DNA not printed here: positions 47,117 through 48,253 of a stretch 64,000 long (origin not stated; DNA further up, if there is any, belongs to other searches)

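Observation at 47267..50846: HprK-like P-loop protein and PPP-family phosphatase bracketing precursor B and an ABC exporter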

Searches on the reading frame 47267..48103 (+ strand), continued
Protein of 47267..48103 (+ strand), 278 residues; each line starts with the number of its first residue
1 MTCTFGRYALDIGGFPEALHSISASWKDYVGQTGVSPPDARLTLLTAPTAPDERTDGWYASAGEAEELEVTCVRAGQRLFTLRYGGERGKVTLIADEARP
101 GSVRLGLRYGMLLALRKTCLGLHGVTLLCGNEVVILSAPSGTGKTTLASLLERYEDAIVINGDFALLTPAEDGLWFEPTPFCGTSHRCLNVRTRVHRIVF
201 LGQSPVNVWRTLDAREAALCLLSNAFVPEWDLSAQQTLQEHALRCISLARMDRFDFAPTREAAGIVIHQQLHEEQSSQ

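Call 27: search_protein_families(library=ncbifam, proteins=[L006:4762-5487:+, L010:4376-5101:+, P0061, P0019, L002:9187-9744:+, L003:4934-5695:+, L006:1887-3260:+], max_evalue=1)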
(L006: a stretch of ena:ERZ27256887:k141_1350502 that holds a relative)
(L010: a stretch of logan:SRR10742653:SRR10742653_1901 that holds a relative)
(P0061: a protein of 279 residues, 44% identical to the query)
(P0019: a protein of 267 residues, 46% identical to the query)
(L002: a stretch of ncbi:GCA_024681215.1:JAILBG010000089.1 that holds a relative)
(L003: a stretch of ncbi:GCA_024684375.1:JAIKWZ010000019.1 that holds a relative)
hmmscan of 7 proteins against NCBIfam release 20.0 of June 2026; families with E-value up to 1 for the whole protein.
L006:4762-5487:+ (241 aa): 3 families
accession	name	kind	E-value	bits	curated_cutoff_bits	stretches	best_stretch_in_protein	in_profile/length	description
NF006820.0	PRK09344.1-2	subfamily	0.039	12.6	636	1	53-114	181-241/529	phosphoenolpyruvate carboxykinase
NF008021.0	PRK10751.1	equivalog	0.062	13.3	204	1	104-138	11-42/174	molybdopterin-guanine dinucleotide biosynthesis protein MobB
TIGR04352.1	HprK_rel_A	equivalog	0.08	12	200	1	85-114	94-123/280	HprK-related kinase A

L010:4376-5101:+ (241 aa): 4 families
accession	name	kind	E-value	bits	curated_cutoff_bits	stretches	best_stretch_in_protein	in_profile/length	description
TIGR04355.1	HprK_rel_B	hypoth_equivalog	0.0013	17.9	200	1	76-140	136-198/351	HprK-related kinase B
NF006821.0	PRK09344.1-3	subfamily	0.0032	16.1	369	1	90-140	216-267/525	phosphoenolpyruvate carboxykinase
TIGR01650.1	PD_CobS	equivalog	0.059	12.5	558.55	1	79-115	48-83/327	cobaltochelatase subunit CobS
TIGR00064.1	ftsY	equivalog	0.15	11.2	260.7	1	29-116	10-99/279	signal recognition particle-docking protein FtsY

P0061 (279 aa): 13 families
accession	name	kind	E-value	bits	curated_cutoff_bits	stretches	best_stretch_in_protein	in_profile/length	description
TIGR03263.1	guanyl_kin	equivalog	0.0016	18.1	160.45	1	138-159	2-23/180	guanylate kinase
TIGR02982.1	heterocyst_DevA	subfamily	0.0073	15.9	295.8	1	136-158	30-52/220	ABC exporter ATP-binding subunit, DevA family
NF038208.1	garosamine_AAA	equivalog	0.0086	15.8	170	1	139-170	2-34/167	Gar/GrdA family gentamicin resistance ATP-binding protein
NF005251.0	PRK06762.1-1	equivalog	0.027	14.4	183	0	138-161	8-31/171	hypothetical protein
NF006745.0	PRK09270.1-4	equivalog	0.032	13.1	228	1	139-160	44-65/246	nucleoside/nucleotide kinase family protein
TIGR04352.1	HprK_rel_A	equivalog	0.037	13.1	200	1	122-157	93-128/280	HprK-related kinase A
NF005115.0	PRK06547.1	equivalog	0.052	12.9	173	1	138-166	16-45/172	hypothetical protein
NF006571.0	PRK09087.1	equivalog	0.11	12.2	297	1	139-168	47-76/228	DnaA regulatory inactivator HdaA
NF007601.2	PRK10247.1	equivalog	0.12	11.8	292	1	134-158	24-48/204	iron efflux ABC transporter ATP-binding subunit FetA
NF008428.0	PRK11264.1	equivalog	0.12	11.6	406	1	119-157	10-49/250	L-cystine ABC transporter ATP-binding protein TcyN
TIGR02868.1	CydC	equivalog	0.13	10.8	329.05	1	140-162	364-386/530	thiol reductant ABC exporter subunit CydC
TIGR02673.1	FtsE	equivalog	0.14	11.8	264.85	1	127-159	17-50/214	cell division ATP-binding protein FtsE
NF006616.1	PRK09183.1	subfamily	0.15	11.3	300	1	127-157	90-120/253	IS21-like element helper ATPase IstB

P0019 (267 aa): 21 families
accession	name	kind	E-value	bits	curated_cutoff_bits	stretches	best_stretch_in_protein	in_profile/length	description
TIGR03263.1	guanyl_kin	equivalog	0.0012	18.5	160.45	1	123-147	1-25/180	guanylate kinase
TIGR02982.1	heterocyst_DevA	subfamily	0.0037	16.9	295.8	1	121-145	29-53/220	ABC exporter ATP-binding subunit, DevA family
TIGR04352.1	HprK_rel_A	equivalog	0.008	15.3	200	1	108-163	93-147/280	HprK-related kinase A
NF008428.0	PRK11264.1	equivalog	0.025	13.8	406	1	114-148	19-57/250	L-cystine ABC transporter ATP-binding protein TcyN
NF005115.0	PRK06547.1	equivalog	0.029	13.8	173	1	124-152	16-45/172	hypothetical protein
NF006745.0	PRK09270.1-4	equivalog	0.029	13.2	228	1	125-146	44-65/246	nucleoside/nucleotide kinase family protein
NF008105.0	PRK10851.1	equivalog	0.029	13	502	1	121-148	26-53/362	sulfate/thiosulfate ABC transporter ATP-binding protein CysA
TIGR02868.1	CydC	equivalog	0.037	12.7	329.05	1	121-145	359-383/530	thiol reductant ABC exporter subunit CydC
TIGR02673.1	FtsE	equivalog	0.04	13.6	264.85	1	109-148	13-53/214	cell division ATP-binding protein FtsE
TIGR02857.1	CydD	equivalog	0.054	12.4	435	1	122-155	347-384/529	thiol reductant ABC exporter subunit CydD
NF007027.0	PRK09493.1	equivalog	0.07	12.5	379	1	117-148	20-52/240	glutamine ABC transporter ATP-binding protein GlnQ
TIGR00968.1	3a0106s01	subfamily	0.077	12.5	342.75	1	122-148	25-51/237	sulfate ABC transporter ATP-binding protein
NF006987.0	PRK09452.1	equivalog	0.082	11.6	482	1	122-149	42-69/378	spermidine/putrescine ABC transporter ATP-binding protein PotA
NF008338.0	PRK11124.1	equivalog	0.083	12.4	369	1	114-147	18-52/242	arginine ABC transporter ATP-binding protein ArtP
TIGR03005.1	ectoine_ehuA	equivalog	0.085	12.1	345.4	1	122-148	25-51/252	ectoine/hydroxyectoine ABC transporter ATP-binding protein EhuA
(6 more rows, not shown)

L002:9187-9744:+ (185 aa): 0 families

L003:4934-5695:+ (253 aa): 1 family
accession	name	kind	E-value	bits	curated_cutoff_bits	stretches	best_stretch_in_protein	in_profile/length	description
TIGR01478.1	STEVOR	paralog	0.44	9.7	166.65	1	192-241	250-301/308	STEVOR family variant surface protein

L006:1887-3260:+ (457 aa): 50 families (the best 25 are shown)
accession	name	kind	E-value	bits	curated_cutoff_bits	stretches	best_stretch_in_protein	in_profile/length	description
TIGR04463.1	rSAM_vs_C_rich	equivalog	1.3e-41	142.8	525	1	37-413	8-391/438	TIGR04463 family radical SAM/SPASM RiPP maturase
NF038107.1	rSAM_NF038107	equivalog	5e-35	121.1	600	1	31-412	6-396/444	Cys-every-fifth radical SAM/SPASM peptide maturase CefB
TIGR04334.1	rSAM_Clo7bot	equivalog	1.3e-32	113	600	1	37-398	12-380/440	radical SAM/SPASM domain Clo7bot peptide maturase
NF052473.1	rSAM_FlmE_OhkG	exception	3.5e-32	111.8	500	1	32-421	9-432/481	FlmE/OhkG family radical SAM/SPASM peptide maturase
TIGR04280.1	geopep_mat_rSAM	hypoth_equivalog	1.7e-27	96.5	400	1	35-414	13-390/428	geopeptide radical SAM maturase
NF047865.1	rSAM_PapB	equivalog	5.3e-26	91.6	340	1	120-423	10-321/330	PapB family radical SAM/SPASM ranthipeptide maturase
TIGR04068.1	rSAM_ocin_clost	equivalog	4e-18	65.5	500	1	42-276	12-256/462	Cys-rich peptide radical SAM maturase CcpM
NF041298.1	rSAM_mat_DynA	equivalog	3.1e-17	62.6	450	1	116-279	4-171/356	dynobactin maturation radical SAM/SPASM protein DynA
NF041718.1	rSAM_phane_AMC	equivalog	8.3e-14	51.3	425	1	114-262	7-155/362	cyclophane-forming radical SAM peptide maturase AmcB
TIGR04064.1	rSAM_nif11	equivalog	2.4e-13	49.6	518.7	1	35-254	26-224/459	nif11-like peptide radical SAM maturase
TIGR03942.1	sulfatase_rSAM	equivalog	5.2e-13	48.8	349.45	1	122-273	10-167/363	anaerobic sulfatase maturase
TIGR04115.1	rSAM_Cxxx_rpt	equivalog_domain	1e-12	48.2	350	1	120-299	9-196/359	radical SAM peptide maturase, CXXX-repeat target family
TIGR03978.1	rSAM_paired_1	equivalog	1.9e-12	46.7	370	1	37-256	10-229/466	His-Xaa-Ser system radical SAM maturase HxsB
NF038283.1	viperin_w_prok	equivalog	2.1e-11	43.5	180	1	120-282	9-178/281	viperin family antiviral radical SAM protein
TIGR04083.1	rSAM_pep_methan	hypoth_equivalog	3.4e-11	42.6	300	1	114-265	1-147/376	TIGR04083 family peptide-modifying radical SAM enzyme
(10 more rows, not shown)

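Call 35: find_related_loci(query=A1, collection=genome_contigs, flank=10000)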
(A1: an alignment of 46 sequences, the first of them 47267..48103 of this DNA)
Query A1 (278 aa) in genome_contigs; peptide patterns used: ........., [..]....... (x = any residue, [..] = any of these).
599 stretches matched a pattern (row limit reached: there are more); 58 encode a relative of the query (tblastn E <= 1e-3); 58 distinct loci.
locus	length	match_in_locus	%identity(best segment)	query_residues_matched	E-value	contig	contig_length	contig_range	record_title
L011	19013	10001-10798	47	4-269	9e-76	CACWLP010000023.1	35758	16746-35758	MAG: uncultured Clostridiales bacterium isolate RUG10690 genome assembly, contig: RUG10690_asm_23, whole genome shotgun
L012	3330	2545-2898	57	146-263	3e-39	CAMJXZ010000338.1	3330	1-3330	MAG: uncultured Clostridia bacterium isolate SRR12081293_bin.2_metaWRAP_v1.3_MAG genome assembly, contig: ERZ12289773.56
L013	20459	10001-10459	28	106-265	1e-15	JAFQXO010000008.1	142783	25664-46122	MAG: Eubacterium sp. isolate RGIG2242 Goat_Duodenum-1__c228079, whole genome shotgun sequence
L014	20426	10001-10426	34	93-231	1e-14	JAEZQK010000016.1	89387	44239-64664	MAG: Bacillota bacterium isolate OH_CFB_89 k127_835411, whole genome shotgun sequence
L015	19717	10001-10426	34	113-251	1e-13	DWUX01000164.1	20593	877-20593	MAG TPA_asm: Candidatus Blautia stercoripullorum isolate ChiW19-6364 ChiW19__C81279_L20593_SAMN06858702, whole genome sh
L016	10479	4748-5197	32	110-252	8e-14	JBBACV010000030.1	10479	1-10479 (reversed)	MAG: Acholeplasmataceae bacterium isolate SO_2017_LW2_10 scaffold_13754_c1_LW138R_2017, whole genome shotgun sequence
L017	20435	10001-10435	29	122-266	3e-13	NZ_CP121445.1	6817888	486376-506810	Anaerocolumna sp. AGMB13025 chromosome, complete genome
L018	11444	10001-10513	30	82-258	1e-11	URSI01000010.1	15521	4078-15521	uncultured Clostridiales bacterium isolate UMGS1307 genome assembly, contig: NODE_3260_length_15521_cov_2.731863, whole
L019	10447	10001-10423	29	70-207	1e-11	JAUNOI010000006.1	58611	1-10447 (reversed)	MAG: Lachnospiraceae bacterium isolate S34M_St_14 NODE_171_length_58611_cov_8.067696, whole genome shotgun sequence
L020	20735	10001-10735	25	5-231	5e-11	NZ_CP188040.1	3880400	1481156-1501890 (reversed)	Alloiococcus sp. CFN-8 chromosome, complete genome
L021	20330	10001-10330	29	122-231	7e-11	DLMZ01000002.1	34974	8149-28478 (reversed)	MAG TPA_asm: Firmicutes bacterium UBA7523 UBA7523_contig_2425, whole genome shotgun sequence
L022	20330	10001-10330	31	122-229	1e-10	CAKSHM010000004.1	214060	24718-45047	MAG: uncultured Eubacteriales bacterium isolate REFINED_METABAT215_TOP10_CONTIGS_1500_ASSEMBLY_K77_MERGED__Hadza_MoBio_h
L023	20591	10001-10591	25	84-275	2e-10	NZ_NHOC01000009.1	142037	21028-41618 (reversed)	Butyricicoccus porcorum strain BB10 BB10_c9, whole genome shotgun sequence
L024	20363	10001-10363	33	120-240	3e-10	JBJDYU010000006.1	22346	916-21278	MAG: Oscillospiraceae bacterium isolate PUUB38_bin.052 NODE_1517_length_22346_cov_26.804719, whole genome shotgun sequen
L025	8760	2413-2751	34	113-224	6e-10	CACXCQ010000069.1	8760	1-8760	MAG: uncultured Clostridiales bacterium isolate RUG11137 genome assembly, contig: RUG11137_asm_69, whole genome shotgun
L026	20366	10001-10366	33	120-239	1e-9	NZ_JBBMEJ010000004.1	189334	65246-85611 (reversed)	Blautia aquisgranensis strain CLA-JM-H16 CLAJMH16_contig_4_length_189334, whole genome shotgun sequence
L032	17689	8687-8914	36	109-190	8e-9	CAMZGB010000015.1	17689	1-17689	MAG TPA_asm: uncultured Lachnospira sp. isolate SRR10912533_bin.5_metaWRAP_v1.3_MAG genome assembly, contig: ERZ14210016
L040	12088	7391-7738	28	122-235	5e-8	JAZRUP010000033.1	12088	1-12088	MAG: Eubacteriales bacterium isolate T1900045336_YK20190025.MAGScoT_cleanbin_000059 SGB_6609_k141_2967424, whole genome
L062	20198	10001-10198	39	120-183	5e-6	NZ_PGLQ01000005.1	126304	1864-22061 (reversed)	Bifidobacterium scaligerum strain TRE D NODE_5_length_126304_cov_56.387294, whole genome shotgun sequence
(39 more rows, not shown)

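Call 62: search_protein_families(library=ncbifam, proteins=[L014:9584-10552:+, L017:9584-10450:+, L020:9974-10879:+, L026:9743-10486:+, L032:8432-9184:+, L040:7058-7852:+, L062:9692-10570:+, L016:4421-5251:+, L013:9776-10477:+], max_evalue=0.01)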
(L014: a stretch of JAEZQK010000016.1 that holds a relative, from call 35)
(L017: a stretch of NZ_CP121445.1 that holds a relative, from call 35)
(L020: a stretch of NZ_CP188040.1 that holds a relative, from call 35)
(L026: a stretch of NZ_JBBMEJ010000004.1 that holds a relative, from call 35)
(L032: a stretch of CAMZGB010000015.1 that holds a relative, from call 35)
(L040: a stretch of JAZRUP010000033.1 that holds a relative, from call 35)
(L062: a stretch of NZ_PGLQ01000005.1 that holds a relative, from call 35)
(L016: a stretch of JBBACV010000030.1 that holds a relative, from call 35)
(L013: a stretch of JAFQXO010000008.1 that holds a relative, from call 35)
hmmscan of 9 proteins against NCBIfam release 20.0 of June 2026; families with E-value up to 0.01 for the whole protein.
L014:9584-10552:+ (323 aa): 2 families
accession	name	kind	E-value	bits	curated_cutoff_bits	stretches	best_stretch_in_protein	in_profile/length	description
TIGR04249.1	SCM_chp_ScmC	equivalog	1.7e-06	27.6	125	1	150-264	107-226/292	SynChlorMet cassette protein ScmC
TIGR04352.1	HprK_rel_A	equivalog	0.0049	16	200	1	160-197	87-124/280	HprK-related kinase A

L017:9584-10450:+ (289 aa): 3 families
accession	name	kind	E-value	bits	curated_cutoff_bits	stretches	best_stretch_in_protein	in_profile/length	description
TIGR04249.1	SCM_chp_ScmC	equivalog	1.6e-07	31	125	1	136-240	124-234/292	SynChlorMet cassette protein ScmC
TIGR04355.1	HprK_rel_B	hypoth_equivalog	2.1e-07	30.4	200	1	6-196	17-202/351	HprK-related kinase B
TIGR04352.1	HprK_rel_A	equivalog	2e-05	23.9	200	1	134-177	93-135/280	HprK-related kinase A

L020:9974-10879:+ (302 aa): 1 family
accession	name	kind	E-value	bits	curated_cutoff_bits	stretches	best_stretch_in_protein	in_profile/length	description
TIGR04249.1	SCM_chp_ScmC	equivalog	1.2e-07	31.4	125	1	126-280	108-266/292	SynChlorMet cassette protein ScmC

L026:9743-10486:+ (248 aa): 1 family
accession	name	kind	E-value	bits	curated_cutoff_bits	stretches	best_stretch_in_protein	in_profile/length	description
TIGR04249.1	SCM_chp_ScmC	equivalog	0.00015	21.2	125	1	70-228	109-269/292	SynChlorMet cassette protein ScmC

L032:8432-9184:+ (251 aa): 3 families
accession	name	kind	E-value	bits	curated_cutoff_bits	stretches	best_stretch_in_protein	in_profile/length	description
TIGR04249.1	SCM_chp_ScmC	equivalog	1.2e-07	31.4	125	1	44-233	80-272/292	SynChlorMet cassette protein ScmC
NF006820.0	PRK09344.1-2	subfamily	0.0046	15.6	636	0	75-116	200-242/529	phosphoenolpyruvate carboxykinase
TIGR04352.1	HprK_rel_A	equivalog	0.006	15.7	200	1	88-115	96-123/280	HprK-related kinase A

L040:7058-7852:+ (265 aa): 1 family
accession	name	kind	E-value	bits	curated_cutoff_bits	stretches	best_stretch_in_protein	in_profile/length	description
TIGR04249.1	SCM_chp_ScmC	equivalog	0.00015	21.2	125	1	103-216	119-236/292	SynChlorMet cassette protein ScmC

L062:9692-10570:+ (293 aa): 1 family
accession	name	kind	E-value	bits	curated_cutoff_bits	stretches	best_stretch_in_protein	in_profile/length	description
NF011523.0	PRK14962.1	equivalog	0.0015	17.4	576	1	114-134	35-55/474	DNA polymerase III subunits gamma and tau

L016:4421-5251:+ (277 aa): 2 families
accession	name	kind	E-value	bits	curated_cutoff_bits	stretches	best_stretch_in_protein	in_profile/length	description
TIGR04249.1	SCM_chp_ScmC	equivalog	7.8e-10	38.6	125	1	82-230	85-237/292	SynChlorMet cassette protein ScmC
NF006820.0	PRK09344.1-2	subfamily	0.0065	15.1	636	0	107-150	200-242/529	phosphoenolpyruvate carboxykinase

L013:9776-10477:+ (234 aa): 1 family
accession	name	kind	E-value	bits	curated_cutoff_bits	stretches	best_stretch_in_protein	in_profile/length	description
TIGR04249.1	SCM_chp_ScmC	equivalog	3.6e-09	36.4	125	1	67-189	112-237/292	SynChlorMet cassette protein ScmC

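Call 70: list_cluster_members(proteins=[P0001, P0121])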
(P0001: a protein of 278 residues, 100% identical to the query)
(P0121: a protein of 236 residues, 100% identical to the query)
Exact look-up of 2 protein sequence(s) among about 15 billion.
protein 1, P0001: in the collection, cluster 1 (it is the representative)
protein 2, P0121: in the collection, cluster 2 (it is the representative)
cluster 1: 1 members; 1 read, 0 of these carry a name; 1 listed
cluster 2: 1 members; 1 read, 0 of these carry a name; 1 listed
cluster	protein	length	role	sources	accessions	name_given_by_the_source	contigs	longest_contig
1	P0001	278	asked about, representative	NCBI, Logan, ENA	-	-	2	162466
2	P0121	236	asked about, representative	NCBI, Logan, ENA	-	-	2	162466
